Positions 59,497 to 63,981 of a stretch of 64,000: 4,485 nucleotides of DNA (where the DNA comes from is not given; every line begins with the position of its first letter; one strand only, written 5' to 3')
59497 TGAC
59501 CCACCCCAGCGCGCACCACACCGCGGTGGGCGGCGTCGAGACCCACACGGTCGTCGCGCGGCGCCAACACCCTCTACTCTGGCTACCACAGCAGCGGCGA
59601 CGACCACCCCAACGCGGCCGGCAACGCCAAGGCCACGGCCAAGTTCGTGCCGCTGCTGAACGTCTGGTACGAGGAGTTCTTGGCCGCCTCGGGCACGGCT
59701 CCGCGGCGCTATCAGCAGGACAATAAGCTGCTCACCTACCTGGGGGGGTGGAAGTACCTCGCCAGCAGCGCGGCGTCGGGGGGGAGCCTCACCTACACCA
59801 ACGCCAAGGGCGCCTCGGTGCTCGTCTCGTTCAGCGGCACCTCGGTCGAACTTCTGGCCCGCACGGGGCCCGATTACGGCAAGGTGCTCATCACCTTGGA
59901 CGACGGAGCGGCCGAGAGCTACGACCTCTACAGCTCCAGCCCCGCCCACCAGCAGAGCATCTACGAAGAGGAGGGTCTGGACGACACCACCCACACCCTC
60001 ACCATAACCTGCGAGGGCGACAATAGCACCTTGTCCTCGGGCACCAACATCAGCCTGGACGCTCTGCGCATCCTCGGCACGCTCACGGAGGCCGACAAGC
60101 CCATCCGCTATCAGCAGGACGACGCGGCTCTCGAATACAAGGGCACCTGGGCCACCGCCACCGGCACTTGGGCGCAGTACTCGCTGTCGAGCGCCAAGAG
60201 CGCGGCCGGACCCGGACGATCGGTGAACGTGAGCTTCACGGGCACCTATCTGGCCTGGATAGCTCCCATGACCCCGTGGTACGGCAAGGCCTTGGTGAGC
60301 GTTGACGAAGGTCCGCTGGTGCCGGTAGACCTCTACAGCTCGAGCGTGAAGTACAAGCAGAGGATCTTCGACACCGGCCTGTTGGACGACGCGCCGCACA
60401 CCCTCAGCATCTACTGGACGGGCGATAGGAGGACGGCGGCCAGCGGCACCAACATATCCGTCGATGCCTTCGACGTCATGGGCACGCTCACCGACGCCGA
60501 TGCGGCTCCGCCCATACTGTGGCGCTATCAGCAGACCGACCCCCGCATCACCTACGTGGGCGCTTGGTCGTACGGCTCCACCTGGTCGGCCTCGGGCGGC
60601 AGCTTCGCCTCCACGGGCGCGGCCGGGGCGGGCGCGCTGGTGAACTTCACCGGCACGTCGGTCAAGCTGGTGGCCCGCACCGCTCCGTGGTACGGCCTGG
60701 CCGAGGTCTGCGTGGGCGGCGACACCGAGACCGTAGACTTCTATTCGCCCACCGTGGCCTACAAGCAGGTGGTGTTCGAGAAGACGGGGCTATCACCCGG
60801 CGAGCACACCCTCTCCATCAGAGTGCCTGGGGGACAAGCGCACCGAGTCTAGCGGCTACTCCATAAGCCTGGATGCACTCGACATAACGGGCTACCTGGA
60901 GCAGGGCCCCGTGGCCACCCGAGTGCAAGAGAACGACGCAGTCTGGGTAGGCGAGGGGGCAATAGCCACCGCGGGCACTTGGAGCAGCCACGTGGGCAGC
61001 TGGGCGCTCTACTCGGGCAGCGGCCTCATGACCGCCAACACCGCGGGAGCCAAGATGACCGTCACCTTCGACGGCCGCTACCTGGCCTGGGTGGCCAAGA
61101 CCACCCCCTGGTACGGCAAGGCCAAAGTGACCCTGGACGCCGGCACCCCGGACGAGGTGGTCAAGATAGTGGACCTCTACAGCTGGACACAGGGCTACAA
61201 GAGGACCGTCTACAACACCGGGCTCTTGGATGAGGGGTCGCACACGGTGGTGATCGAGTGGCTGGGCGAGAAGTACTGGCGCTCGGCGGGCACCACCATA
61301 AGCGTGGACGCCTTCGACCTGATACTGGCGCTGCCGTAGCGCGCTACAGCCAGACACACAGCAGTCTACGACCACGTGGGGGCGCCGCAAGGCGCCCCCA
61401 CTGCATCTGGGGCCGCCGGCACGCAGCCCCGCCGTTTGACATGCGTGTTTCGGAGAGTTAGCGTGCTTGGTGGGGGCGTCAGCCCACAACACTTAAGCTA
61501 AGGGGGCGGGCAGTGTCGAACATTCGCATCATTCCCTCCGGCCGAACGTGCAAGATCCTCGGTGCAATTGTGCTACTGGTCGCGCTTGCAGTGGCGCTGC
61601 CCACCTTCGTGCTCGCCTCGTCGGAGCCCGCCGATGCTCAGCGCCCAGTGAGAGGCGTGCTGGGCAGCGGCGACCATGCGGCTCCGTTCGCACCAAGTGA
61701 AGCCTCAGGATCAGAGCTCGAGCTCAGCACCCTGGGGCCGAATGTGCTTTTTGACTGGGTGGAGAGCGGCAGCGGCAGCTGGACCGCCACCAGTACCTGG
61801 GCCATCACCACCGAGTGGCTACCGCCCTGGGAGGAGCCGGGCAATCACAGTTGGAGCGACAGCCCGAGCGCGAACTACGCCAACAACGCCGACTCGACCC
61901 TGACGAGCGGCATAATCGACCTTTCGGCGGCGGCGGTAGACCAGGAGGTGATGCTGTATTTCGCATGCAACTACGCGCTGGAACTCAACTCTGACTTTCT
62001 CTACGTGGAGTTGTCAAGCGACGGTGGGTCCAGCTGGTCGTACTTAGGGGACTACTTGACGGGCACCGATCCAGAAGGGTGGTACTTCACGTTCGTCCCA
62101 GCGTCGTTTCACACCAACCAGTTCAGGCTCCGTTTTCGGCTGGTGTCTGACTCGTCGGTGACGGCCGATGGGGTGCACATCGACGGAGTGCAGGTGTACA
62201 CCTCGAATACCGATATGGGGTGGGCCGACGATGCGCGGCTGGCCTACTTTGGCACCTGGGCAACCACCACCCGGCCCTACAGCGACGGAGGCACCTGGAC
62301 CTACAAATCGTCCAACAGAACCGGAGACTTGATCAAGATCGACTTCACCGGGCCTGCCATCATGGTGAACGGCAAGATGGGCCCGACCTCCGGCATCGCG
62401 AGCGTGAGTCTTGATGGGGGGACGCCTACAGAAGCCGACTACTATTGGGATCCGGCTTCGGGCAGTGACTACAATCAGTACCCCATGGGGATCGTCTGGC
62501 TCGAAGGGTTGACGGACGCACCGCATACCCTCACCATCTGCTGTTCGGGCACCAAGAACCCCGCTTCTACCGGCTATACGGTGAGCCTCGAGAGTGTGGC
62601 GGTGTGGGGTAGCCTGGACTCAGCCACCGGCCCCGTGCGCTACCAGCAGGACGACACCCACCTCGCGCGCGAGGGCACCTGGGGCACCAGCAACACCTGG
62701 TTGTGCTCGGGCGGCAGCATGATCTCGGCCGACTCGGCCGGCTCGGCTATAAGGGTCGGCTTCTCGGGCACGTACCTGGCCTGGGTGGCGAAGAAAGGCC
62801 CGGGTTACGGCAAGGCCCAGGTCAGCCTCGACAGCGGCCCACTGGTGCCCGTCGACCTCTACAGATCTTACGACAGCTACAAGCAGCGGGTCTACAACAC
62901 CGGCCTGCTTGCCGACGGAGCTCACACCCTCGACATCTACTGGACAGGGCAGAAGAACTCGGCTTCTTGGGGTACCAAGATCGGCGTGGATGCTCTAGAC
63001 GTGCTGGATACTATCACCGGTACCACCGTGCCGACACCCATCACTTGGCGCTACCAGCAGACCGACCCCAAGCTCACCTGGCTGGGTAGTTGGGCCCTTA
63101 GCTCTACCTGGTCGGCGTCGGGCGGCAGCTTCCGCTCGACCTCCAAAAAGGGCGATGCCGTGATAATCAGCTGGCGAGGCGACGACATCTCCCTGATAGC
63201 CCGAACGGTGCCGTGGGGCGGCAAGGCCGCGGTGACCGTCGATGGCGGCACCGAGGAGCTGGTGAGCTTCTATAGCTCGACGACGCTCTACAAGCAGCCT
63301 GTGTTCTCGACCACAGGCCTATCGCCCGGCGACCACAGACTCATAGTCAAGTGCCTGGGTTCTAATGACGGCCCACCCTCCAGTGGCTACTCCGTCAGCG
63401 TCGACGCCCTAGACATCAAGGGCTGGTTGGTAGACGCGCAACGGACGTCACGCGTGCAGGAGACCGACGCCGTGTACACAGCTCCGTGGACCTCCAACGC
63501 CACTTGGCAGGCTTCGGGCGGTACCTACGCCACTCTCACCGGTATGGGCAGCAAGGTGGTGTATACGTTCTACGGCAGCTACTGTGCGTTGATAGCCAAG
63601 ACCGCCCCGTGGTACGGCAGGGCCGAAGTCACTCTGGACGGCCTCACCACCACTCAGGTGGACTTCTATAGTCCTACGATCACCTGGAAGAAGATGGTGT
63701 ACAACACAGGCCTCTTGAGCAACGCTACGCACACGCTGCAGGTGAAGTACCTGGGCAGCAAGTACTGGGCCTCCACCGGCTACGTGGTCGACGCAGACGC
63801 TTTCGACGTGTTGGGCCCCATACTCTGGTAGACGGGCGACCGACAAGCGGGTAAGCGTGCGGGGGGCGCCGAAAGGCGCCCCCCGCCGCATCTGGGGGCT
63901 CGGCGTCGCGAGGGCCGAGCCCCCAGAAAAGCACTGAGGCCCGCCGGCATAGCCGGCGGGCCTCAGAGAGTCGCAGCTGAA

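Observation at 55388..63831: Three tandem giant secreted proteins share ten copies of one ~125-aa module behind three different N-terminal heads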

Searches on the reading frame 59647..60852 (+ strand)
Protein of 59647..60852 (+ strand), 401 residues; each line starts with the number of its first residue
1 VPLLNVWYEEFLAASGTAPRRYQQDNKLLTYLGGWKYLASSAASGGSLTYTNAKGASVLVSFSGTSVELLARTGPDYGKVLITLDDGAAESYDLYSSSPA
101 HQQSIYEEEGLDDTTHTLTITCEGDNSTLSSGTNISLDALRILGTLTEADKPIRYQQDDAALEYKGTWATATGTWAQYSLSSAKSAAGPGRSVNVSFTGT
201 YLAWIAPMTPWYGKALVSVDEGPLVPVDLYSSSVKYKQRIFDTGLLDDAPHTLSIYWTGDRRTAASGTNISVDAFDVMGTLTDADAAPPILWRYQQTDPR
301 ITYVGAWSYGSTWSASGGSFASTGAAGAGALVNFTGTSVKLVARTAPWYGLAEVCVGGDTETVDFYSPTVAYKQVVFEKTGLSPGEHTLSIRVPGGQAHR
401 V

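Call 6: search_protein_families(library=pfam, proteins=[window:59647-60852:+], max_evalue=1)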
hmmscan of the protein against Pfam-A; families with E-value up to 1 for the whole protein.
window:59647-60852:+ (401 aa): 1 family
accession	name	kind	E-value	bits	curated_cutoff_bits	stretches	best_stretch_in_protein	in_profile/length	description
PF17996.7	CE2_N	-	7.4e-09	36.1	27.9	2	324-391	16-80/108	Carbohydrate esterase 2 N-terminal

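Call 10: search_protein_families(library=ncbifam, proteins=[window:59647-60852:+], max_evalue=1)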
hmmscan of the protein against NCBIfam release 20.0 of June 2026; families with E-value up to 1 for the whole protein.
window:59647-60852:+ (401 aa): 0 families

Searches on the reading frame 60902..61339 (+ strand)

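Call 6: search_protein_families(library=pfam, proteins=[window:60902-61339:+], max_evalue=1)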
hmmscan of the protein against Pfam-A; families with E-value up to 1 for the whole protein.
window:60902-61339:+ (145 aa): 3 families
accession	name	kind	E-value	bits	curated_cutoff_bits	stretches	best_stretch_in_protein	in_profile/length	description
PF09926.15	DUF2158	-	0.022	14.9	22.3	1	47-71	10-29/50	Uncharacterized small protein (DUF2158)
PF17996.7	CE2_N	-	0.089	13.3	27.9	1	43-118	13-80/108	Carbohydrate esterase 2 N-terminal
PF20677.3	Herpes_gp350_C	-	0.1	13.3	27.7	1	23-107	6-86/132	Herpesvirus envelope glycoprotein gp350 N-terminal C domain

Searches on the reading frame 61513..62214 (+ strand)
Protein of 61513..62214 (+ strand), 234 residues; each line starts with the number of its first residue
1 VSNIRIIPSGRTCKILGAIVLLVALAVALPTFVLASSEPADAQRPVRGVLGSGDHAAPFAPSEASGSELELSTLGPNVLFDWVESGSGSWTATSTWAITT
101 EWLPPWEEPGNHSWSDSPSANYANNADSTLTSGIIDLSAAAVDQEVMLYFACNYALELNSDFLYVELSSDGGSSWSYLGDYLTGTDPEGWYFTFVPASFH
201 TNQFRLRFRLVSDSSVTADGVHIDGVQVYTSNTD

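Call 37: search_protein_families(library=pfam, proteins=[window:61513-62214:+], max_evalue=1)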
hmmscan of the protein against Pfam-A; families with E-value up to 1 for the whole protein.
seq(234 aa): 2 families
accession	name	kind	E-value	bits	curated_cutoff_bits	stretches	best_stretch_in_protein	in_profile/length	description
PF20773.4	InhA-like_MAM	-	2.8e-05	24.2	26.9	1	123-228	46-162/191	Immune inhibitor A-like, MAM domain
PF21471.3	Reelin_subrepeat-B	-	0.024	14.9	27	1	159-214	56-110/127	Reelin subrepeat B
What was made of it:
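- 61882..62235 (+): MAM-like jelly-roll head of C. Pfam InhA-like_MAM PF20773, E 2.8e-5, 24.2 bits against a cut-off of 26.9 (call 37).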

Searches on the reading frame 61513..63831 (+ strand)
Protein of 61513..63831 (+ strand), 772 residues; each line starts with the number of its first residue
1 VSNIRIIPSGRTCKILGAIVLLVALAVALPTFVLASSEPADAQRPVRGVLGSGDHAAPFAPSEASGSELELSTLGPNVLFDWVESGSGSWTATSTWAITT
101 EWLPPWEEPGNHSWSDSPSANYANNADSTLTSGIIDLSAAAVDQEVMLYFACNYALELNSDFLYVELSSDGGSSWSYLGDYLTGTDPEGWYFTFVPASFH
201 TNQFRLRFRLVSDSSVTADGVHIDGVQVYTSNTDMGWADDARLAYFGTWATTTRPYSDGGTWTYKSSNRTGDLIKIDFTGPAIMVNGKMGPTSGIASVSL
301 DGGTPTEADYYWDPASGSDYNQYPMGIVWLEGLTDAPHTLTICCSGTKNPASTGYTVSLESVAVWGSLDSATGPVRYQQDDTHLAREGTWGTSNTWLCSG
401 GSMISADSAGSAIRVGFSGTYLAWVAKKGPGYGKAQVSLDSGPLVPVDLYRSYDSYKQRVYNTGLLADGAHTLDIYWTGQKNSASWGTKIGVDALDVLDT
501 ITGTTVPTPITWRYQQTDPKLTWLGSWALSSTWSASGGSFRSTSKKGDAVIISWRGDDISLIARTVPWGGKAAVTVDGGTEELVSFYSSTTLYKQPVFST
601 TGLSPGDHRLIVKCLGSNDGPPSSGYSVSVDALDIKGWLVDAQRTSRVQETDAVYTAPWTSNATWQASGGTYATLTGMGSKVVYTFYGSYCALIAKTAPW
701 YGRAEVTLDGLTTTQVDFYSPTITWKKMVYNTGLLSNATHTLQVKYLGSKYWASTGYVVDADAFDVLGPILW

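Call 6: search_protein_families(library=pfam, proteins=[window:61513-63831:+], max_evalue=1)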
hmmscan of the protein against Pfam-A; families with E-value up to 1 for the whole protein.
window:61513-63831:+ (772 aa): 2 families
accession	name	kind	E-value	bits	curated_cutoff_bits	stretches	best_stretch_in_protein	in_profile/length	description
PF17996.7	CE2_N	-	7.6e-05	23.2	27.9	0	407-475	16-80/108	Carbohydrate esterase 2 N-terminal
PF20773.4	InhA-like_MAM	-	9.1e-05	22.5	26.9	1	124-241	47-174/191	Immune inhibitor A-like, MAM domain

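Call 10: search_protein_families(library=ncbifam, proteins=[window:61513-63831:+], max_evalue=1)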
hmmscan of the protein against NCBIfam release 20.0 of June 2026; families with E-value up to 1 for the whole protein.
window:61513-63831:+ (772 aa): 2 families
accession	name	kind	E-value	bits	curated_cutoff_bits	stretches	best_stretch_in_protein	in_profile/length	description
NF038112.1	myxo_dep_M36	subfamily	0.02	12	1500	2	198-230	1136-1168/1604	myxosortase-dependent M36 family metallopeptidase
NF038111.1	rhom_dep_M36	equivalog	0.025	12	1700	1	200-233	1135-1168/1315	rhombosortase-dependent M36 family metallopeptidase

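Call 13: find_homologous_proteins(query=window:61513-63831:+, max_evalue=0.001)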
Query window:61513-63831:+ (772 aa): 84 proteins with E <= 0.001 among 8000 candidates.
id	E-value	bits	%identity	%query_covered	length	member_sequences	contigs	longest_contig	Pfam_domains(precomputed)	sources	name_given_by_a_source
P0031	1.1e-276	938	59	100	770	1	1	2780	PF17996.8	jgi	jgi:hypothetical protein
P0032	1.6e-267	908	46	99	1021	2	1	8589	PF17996.8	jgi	jgi:hypothetical protein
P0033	3.3e-261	887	44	97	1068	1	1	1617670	PF17996.8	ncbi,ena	-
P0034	2.3e-259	881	56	96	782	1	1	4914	PF20773.6,PF17996.8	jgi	jgi:hypothetical protein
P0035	3.0e-257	874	47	91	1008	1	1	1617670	PF17996.8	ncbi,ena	-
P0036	2.2e-255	868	46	76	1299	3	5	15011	PF26549.1,PF17996.8,PF07676.19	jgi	jgi:Tol biopolymer transport system component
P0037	8.6e-255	866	45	91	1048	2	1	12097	PF17996.8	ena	-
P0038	8.7e-254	863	45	92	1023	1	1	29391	PF17996.8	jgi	jgi:hypothetical protein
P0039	4.2e-245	834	43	99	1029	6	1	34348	PF17996.8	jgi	jgi:hypothetical protein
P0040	2.7e-242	825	46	99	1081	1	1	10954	PF17996.8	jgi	jgi:hypothetical protein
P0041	4.1e-227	774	43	98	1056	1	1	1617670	PF17996.8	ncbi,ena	-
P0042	4.9e-221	754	50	100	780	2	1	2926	PF17996.8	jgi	jgi:hypothetical protein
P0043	6.8e-210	717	49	98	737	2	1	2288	PF17996.8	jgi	jgi:hypothetical protein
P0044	1.1e-208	714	38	100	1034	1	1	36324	PF17996.8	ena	-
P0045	8.3e-208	711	64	69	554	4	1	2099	PF20773.6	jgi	jgi:hypothetical protein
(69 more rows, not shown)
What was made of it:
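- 61513..63831 (+): Gene C, an intact 772-aa ORF. Order: N-terminal hydrophobic signal, MAM-like head, four modules. 59% identity over 100% of its length to P0031 (call 13).
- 61882..62235 (+): Relatives P0034 and P0045 are annotated with it (call 13).
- On MAM / InhA-like MAM (head of C): Homologues P0034 and P0045 carry the precomputed annotation (call 13).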

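Call 16: find_related_loci(query=window:61513-63831:+, collection=genome_contigs, flank=10000)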
Query window:61513-63831:+ (772 aa) in genome_contigs; peptide patterns used: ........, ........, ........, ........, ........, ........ (x = any residue, [..] = any of these).
16 stretches matched a pattern, but none encodes a relative of the query by tblastn (E <= 1e-3).
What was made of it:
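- Tried and rejected: A scan with protein C alone found nothing (call 16).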

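Call 27: find_encoding_contigs(protein=window:61513-63831:+, flank=10000, max_places=3)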
Protein window:61513-63831:+ (772 aa): no gene with exactly this product is on record in the collection.
